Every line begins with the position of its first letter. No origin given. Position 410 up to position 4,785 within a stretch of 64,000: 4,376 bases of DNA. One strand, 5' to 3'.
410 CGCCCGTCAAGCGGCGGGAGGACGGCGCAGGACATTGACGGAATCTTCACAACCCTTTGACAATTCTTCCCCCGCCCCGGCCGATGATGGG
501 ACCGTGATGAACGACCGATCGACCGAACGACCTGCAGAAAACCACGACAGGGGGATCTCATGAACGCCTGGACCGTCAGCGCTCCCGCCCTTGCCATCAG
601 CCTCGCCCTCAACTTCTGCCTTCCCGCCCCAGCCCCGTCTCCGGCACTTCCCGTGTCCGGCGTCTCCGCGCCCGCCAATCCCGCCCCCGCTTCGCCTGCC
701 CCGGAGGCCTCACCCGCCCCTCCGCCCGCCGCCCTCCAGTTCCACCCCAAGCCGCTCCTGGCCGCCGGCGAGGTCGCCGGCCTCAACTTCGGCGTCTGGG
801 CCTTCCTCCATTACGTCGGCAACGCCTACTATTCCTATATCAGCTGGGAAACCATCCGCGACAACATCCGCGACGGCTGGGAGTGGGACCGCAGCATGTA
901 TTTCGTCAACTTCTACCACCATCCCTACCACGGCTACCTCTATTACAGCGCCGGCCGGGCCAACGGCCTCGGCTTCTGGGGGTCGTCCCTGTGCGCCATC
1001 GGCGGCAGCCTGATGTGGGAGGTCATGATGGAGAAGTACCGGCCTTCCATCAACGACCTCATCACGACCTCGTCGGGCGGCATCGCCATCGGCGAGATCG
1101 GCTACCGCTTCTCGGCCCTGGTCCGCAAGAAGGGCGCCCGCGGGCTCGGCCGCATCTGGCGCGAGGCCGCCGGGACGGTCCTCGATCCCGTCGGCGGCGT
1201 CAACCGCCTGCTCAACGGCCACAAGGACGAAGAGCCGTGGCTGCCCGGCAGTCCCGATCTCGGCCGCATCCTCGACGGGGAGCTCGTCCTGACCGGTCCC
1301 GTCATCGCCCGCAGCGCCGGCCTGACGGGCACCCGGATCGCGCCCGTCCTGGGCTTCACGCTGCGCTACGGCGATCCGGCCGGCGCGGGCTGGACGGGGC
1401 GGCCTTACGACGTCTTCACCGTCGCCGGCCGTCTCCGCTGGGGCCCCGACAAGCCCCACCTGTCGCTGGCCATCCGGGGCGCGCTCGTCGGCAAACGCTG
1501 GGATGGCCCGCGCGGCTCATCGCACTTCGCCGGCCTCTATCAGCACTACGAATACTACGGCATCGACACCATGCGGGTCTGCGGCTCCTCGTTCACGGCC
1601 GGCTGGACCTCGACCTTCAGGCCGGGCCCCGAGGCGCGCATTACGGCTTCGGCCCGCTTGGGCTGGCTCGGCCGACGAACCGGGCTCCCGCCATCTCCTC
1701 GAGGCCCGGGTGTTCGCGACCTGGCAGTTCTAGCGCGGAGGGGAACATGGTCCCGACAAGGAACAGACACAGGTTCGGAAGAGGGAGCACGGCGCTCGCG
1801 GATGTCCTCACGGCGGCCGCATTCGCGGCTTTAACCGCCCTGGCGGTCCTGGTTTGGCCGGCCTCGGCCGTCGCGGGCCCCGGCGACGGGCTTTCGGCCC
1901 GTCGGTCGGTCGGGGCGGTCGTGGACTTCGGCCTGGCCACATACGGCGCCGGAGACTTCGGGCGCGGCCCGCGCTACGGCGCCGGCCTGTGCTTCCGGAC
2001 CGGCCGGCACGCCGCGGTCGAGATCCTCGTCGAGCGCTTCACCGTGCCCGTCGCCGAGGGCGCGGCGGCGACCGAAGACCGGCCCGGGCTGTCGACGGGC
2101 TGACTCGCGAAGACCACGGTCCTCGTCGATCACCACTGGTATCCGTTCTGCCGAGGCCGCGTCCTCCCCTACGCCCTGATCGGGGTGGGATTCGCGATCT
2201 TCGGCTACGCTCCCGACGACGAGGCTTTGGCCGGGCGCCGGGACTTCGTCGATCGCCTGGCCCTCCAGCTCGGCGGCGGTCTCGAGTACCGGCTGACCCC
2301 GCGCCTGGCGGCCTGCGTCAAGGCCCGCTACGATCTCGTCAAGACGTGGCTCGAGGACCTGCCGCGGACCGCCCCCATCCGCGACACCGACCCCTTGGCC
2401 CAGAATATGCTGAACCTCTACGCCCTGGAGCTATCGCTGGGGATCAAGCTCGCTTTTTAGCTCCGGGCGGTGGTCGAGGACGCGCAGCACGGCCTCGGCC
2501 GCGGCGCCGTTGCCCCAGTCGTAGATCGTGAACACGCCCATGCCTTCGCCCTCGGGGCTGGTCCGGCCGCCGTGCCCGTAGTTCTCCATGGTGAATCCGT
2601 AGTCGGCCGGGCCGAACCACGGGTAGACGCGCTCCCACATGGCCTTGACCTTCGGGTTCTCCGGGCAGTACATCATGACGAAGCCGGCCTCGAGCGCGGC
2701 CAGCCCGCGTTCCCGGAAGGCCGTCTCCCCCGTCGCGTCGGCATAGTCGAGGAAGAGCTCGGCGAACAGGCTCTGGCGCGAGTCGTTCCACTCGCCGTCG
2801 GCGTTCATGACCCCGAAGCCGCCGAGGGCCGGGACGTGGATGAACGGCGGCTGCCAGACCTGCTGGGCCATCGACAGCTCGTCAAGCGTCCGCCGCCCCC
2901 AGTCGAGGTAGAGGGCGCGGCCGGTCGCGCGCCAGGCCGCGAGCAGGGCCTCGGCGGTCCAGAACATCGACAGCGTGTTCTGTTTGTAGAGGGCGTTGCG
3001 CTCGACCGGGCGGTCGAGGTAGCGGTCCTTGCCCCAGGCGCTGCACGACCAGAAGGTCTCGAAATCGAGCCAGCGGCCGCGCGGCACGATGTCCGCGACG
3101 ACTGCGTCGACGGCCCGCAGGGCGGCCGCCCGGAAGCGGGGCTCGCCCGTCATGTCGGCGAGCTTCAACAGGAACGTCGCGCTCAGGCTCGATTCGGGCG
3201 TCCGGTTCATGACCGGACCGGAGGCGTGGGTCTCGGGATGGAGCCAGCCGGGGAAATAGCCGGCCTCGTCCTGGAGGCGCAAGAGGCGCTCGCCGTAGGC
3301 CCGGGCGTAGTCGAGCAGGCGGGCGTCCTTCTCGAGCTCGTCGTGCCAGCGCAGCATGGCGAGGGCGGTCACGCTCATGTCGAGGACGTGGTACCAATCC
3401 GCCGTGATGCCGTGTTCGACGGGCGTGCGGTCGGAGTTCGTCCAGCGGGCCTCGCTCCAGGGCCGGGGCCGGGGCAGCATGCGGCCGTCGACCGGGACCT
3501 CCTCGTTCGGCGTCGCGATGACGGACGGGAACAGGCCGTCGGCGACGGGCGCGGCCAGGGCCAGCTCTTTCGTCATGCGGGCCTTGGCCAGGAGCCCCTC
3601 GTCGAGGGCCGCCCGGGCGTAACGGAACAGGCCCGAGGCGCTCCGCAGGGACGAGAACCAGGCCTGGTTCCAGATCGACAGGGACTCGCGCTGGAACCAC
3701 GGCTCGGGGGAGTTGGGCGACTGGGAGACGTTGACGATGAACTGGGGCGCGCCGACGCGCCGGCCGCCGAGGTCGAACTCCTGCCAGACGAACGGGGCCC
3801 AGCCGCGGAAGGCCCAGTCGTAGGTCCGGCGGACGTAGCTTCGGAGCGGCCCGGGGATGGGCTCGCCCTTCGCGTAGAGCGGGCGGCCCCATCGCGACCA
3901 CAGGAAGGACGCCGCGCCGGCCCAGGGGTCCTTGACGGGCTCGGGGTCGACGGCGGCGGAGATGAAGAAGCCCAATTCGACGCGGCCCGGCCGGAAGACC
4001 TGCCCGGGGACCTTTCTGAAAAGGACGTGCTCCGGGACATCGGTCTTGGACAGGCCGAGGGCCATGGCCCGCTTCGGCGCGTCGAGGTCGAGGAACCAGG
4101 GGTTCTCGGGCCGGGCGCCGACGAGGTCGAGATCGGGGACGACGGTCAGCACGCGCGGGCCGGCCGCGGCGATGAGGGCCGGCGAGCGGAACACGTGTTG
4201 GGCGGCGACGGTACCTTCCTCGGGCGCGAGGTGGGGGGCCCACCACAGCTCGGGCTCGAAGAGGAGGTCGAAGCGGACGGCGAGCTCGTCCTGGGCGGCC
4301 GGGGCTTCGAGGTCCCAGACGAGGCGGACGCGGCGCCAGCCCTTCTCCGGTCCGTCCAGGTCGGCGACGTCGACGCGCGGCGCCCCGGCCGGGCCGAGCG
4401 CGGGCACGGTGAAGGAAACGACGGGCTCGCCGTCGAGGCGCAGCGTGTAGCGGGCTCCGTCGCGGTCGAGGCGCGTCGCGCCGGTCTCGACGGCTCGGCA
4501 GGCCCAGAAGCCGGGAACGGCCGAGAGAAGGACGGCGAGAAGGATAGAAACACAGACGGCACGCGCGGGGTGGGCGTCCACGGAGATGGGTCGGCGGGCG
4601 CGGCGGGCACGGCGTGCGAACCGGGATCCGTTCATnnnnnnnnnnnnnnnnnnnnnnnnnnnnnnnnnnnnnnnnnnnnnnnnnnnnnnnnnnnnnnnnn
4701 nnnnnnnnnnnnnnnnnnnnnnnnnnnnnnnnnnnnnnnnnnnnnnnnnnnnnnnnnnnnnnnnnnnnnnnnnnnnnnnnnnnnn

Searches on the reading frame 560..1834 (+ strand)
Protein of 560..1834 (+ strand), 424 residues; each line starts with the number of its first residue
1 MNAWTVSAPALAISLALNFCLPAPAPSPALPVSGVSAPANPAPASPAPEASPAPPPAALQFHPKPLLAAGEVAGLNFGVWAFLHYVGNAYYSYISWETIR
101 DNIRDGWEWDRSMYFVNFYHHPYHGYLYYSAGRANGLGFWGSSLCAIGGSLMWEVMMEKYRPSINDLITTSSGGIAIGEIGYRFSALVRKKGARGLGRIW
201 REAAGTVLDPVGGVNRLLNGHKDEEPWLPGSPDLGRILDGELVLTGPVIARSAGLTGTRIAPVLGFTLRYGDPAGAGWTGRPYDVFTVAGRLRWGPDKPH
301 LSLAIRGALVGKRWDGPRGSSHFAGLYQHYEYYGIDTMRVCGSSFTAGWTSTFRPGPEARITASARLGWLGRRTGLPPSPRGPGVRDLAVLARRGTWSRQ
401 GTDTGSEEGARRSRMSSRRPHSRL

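Call 87: search_protein_families(library=pfam, proteins=[window:560-1834:+], max_evalue=0.00001)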
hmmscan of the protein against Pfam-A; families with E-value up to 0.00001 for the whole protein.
window:560-1834:+ (424 aa): 1 family
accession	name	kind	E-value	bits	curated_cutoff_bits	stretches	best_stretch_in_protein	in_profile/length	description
PF13084.11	DUF3943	-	2.6e-31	108.1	27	1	106-211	1-108/108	Domain of unknown function (DUF3943)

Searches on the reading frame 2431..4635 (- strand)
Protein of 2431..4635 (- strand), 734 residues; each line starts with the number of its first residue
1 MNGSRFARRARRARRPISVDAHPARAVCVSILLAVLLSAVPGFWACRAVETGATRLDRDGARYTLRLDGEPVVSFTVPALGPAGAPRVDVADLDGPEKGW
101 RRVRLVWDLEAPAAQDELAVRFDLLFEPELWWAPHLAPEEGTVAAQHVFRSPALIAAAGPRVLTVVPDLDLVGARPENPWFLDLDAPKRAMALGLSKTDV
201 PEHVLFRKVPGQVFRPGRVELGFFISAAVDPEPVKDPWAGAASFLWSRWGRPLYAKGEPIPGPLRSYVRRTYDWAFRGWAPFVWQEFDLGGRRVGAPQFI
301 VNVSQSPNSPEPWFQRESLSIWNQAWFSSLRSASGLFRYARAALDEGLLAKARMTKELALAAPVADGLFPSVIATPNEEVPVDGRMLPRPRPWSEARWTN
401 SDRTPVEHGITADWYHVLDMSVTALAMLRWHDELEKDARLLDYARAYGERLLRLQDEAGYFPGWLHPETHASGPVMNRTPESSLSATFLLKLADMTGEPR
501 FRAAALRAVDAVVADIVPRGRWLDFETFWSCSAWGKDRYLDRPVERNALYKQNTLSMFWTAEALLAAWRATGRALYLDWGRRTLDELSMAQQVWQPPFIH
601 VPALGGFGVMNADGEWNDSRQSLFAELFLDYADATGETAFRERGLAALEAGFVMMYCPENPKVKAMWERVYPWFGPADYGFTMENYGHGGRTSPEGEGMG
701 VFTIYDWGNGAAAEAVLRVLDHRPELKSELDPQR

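Call 87: search_protein_families(library=pfam, proteins=[window:2431-4635:-], max_evalue=0.00001)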
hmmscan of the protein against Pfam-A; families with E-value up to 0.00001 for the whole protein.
window:2431-4635:- (734 aa): 0 families

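Call 88: find_related_loci(query=window:2431-4635:-, collection=metagenome_contigs, flank=8000)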
Query window:2431-4635:- (734 aa) in metagenome_contigs; peptide patterns used: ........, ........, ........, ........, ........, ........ (x = any residue, [..] = any of these).
239 stretches matched a pattern; 208 encode a relative of the query (tblastn E <= 1e-3); the best 80 are kept; 80 distinct loci.
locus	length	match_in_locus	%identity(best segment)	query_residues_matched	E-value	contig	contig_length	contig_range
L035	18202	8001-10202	99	1-734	0e+0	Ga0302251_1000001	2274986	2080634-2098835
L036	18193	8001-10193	97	1-734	0e+0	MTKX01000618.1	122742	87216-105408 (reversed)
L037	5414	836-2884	80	45-728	0e+0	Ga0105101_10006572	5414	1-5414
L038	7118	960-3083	72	27-733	0e+0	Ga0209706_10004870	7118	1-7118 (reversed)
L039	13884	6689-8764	74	44-734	0e+0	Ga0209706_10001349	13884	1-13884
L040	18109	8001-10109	70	22-726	0e+0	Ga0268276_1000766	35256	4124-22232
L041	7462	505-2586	72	24-722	0e+0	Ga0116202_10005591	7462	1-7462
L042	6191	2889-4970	73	24-722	0e+0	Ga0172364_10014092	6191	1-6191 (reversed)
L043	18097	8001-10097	73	23-722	0e+0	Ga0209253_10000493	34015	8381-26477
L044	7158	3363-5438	73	44-734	0e+0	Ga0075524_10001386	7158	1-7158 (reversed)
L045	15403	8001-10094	72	24-722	0e+0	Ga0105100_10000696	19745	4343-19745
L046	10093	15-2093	71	28-726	0e+0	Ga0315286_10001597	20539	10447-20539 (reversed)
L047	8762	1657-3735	71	28-726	0e+0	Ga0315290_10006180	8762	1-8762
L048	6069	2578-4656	71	28-726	0e+0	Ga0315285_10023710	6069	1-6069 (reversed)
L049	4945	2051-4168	72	20-729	0e+0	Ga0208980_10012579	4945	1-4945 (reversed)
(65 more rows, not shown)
